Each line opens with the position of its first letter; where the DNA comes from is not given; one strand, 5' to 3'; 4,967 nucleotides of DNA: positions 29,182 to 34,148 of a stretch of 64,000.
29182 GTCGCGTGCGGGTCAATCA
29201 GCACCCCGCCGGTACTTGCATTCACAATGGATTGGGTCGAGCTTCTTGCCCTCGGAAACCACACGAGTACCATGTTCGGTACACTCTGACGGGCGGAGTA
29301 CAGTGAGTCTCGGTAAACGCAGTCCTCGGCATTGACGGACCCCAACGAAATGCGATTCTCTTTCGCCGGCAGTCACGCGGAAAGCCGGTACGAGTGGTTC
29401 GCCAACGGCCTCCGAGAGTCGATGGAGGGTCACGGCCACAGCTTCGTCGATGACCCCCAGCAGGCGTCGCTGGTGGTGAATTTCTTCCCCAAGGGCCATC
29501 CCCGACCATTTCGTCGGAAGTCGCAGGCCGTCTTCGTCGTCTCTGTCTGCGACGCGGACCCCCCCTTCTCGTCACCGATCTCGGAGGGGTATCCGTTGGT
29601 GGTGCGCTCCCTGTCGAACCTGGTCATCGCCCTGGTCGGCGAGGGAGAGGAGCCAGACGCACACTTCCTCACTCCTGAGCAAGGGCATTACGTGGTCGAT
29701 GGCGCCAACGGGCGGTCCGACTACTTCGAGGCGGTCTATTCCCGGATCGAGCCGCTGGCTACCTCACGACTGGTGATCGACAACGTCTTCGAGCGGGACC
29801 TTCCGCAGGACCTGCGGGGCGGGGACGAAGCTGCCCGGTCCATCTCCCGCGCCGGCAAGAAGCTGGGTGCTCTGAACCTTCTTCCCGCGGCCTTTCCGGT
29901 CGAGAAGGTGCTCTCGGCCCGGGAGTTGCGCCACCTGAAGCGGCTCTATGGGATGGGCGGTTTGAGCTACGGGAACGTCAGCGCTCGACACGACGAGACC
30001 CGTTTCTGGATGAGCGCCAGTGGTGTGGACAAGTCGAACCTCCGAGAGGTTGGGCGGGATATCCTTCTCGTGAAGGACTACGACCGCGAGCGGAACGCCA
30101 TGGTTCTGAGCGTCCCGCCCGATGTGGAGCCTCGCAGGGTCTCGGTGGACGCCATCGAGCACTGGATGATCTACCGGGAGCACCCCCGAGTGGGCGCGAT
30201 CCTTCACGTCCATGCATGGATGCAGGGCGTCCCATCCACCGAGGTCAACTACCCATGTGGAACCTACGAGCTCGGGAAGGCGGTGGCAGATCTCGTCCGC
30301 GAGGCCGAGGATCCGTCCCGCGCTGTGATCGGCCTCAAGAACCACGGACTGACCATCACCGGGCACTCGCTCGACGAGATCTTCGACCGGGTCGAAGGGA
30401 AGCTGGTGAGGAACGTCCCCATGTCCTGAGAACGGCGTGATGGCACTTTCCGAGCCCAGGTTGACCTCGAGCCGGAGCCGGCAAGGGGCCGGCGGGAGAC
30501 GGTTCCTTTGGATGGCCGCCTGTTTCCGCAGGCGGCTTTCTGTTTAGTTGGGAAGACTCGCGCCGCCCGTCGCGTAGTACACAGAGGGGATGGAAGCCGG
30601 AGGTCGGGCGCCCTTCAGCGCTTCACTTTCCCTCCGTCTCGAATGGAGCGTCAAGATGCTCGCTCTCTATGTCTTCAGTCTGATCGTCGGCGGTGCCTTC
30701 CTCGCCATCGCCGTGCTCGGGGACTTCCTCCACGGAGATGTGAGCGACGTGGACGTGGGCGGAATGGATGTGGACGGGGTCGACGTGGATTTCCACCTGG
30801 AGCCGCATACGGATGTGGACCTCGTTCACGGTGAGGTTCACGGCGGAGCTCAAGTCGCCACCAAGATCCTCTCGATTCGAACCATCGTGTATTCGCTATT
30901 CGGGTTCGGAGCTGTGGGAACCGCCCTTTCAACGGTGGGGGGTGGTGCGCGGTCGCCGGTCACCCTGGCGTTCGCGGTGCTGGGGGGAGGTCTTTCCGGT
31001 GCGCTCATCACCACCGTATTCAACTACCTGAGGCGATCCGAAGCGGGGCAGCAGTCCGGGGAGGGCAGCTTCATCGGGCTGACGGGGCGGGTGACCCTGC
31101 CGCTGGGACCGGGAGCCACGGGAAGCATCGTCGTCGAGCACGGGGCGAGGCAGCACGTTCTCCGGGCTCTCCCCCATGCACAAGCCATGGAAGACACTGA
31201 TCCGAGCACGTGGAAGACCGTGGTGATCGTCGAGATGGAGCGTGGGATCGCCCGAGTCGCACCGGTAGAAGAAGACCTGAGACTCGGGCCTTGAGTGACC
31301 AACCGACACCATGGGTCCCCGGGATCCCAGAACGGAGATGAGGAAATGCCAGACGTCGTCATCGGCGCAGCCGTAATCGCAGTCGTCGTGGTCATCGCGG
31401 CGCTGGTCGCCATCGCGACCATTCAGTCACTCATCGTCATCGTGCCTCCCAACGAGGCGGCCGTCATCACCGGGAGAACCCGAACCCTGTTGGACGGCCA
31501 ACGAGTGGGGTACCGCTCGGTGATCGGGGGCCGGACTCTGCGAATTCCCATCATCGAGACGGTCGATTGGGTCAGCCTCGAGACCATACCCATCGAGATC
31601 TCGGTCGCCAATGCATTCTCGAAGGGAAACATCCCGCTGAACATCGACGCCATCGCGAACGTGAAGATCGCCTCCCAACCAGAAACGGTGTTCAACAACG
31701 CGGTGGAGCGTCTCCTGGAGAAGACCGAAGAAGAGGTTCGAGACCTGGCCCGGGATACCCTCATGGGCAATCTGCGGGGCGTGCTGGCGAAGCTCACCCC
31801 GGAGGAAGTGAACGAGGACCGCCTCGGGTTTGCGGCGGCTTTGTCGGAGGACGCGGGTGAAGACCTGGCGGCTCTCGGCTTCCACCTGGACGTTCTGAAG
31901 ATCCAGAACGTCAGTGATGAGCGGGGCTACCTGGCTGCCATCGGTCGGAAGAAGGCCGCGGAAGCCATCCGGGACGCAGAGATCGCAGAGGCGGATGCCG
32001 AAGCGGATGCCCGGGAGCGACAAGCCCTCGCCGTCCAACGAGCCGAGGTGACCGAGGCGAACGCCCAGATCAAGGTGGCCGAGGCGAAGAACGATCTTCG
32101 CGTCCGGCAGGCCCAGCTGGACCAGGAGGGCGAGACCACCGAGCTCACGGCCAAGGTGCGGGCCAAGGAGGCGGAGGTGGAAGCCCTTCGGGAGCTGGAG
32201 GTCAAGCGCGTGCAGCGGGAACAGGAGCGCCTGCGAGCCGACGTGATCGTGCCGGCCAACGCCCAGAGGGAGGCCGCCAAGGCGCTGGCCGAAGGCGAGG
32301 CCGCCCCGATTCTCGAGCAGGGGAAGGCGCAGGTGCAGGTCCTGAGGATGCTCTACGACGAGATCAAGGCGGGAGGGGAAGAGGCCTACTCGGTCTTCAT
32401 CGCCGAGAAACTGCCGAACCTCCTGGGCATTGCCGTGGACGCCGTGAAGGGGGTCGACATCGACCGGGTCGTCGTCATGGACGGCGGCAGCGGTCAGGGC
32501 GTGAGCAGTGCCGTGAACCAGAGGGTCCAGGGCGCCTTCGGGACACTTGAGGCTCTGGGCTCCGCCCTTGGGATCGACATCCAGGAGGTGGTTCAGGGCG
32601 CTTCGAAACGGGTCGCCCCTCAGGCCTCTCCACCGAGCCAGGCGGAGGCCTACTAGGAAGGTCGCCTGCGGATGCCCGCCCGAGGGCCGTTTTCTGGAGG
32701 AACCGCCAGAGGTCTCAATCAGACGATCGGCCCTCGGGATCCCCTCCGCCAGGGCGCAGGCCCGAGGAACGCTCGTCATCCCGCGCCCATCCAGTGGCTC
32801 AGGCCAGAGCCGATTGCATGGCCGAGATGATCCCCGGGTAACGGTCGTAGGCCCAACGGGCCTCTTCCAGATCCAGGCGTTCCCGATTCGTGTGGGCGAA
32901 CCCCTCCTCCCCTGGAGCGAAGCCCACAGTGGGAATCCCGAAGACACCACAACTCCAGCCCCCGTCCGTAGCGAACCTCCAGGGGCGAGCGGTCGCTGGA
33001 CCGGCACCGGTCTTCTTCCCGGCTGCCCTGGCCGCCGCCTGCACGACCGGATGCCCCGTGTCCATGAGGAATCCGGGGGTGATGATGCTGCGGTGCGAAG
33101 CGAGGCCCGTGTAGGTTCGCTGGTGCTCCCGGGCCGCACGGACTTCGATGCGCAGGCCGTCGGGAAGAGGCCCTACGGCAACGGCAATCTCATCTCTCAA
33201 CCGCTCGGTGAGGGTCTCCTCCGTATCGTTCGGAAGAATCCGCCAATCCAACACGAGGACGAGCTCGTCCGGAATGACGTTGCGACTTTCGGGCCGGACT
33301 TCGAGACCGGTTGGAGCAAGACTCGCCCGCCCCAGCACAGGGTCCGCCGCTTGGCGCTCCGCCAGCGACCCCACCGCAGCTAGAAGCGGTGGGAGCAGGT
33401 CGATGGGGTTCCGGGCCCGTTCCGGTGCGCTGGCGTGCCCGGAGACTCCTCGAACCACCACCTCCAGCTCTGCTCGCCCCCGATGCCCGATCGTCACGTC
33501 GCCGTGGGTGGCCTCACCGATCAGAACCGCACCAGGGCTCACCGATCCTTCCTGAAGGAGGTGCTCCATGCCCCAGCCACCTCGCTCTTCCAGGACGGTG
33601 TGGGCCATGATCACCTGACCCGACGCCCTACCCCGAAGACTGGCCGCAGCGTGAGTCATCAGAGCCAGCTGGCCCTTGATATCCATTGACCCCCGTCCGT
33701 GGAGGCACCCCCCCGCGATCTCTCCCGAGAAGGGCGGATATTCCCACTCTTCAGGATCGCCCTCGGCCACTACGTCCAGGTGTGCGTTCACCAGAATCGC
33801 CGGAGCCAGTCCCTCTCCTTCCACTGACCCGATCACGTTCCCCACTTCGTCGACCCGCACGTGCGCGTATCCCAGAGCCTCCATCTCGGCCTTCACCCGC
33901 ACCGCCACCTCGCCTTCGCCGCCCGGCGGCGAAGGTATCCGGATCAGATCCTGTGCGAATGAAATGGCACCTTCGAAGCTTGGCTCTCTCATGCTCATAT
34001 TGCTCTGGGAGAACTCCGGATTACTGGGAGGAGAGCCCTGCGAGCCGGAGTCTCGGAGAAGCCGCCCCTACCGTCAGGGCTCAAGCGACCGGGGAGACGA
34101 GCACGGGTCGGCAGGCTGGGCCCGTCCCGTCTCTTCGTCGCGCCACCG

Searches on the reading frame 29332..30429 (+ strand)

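Call 10: search_protein_families(library=pfam, proteins=[window:29332-30429:+], max_evalue=0.001)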
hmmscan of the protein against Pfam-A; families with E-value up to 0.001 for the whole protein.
window:29332-30429:+ (365 aa): 1 family
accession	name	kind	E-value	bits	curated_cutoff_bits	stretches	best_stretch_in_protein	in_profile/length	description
PF00596.27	Aldolase_II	-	6.9e-18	65.6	22.2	1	205-355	12-173/183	Class II Aldolase and Adducin N-terminal domain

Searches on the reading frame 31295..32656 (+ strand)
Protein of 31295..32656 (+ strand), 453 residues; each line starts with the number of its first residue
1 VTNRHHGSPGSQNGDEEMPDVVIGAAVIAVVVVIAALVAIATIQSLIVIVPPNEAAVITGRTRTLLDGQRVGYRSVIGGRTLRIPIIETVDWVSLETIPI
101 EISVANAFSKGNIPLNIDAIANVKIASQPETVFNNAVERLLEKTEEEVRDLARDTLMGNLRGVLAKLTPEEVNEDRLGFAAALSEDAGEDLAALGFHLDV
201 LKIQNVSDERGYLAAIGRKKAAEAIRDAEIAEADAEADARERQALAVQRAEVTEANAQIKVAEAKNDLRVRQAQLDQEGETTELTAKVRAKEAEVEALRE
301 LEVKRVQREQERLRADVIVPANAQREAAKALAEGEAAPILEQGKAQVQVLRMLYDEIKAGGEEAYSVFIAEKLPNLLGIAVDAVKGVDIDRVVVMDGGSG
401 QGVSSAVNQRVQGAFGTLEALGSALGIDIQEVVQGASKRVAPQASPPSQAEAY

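Call 47: search_protein_families(library=pfam, proteins=[window:31295-32656:+], max_evalue=0.001)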
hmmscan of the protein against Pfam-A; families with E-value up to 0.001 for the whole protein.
window:31295-32656:+ (453 aa): 1 family
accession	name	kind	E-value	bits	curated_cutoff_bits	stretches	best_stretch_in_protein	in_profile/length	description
PF01145.31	Band_7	-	4.4e-25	89.2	23.6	1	49-237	2-176/176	SPFH domain / Band 7 family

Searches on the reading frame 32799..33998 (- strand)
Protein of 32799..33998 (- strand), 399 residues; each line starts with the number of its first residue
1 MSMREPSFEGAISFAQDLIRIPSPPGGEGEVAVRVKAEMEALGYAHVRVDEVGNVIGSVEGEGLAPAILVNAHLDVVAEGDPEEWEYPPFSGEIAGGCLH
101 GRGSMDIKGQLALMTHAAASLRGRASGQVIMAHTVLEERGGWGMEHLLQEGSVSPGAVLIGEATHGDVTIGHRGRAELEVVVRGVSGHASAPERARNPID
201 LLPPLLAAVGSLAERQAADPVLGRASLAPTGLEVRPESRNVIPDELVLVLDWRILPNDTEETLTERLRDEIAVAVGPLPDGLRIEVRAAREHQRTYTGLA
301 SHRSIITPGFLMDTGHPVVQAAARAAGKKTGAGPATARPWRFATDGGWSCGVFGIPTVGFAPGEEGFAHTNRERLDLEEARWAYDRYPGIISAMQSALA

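Call 47: search_protein_families(library=pfam, proteins=[window:32799-33998:-], max_evalue=0.001)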
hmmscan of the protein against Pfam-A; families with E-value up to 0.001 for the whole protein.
window:32799-33998:- (399 aa): 2 families
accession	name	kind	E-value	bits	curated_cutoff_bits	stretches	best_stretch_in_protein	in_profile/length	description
PF01546.33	Peptidase_M20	-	2.5e-21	77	24.6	1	69-379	1-192/206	Peptidase family M20/M25/M40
PF07687.19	M20_dimer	-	4.6e-16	59.1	21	1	170-272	1-100/107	Peptidase dimerisation domain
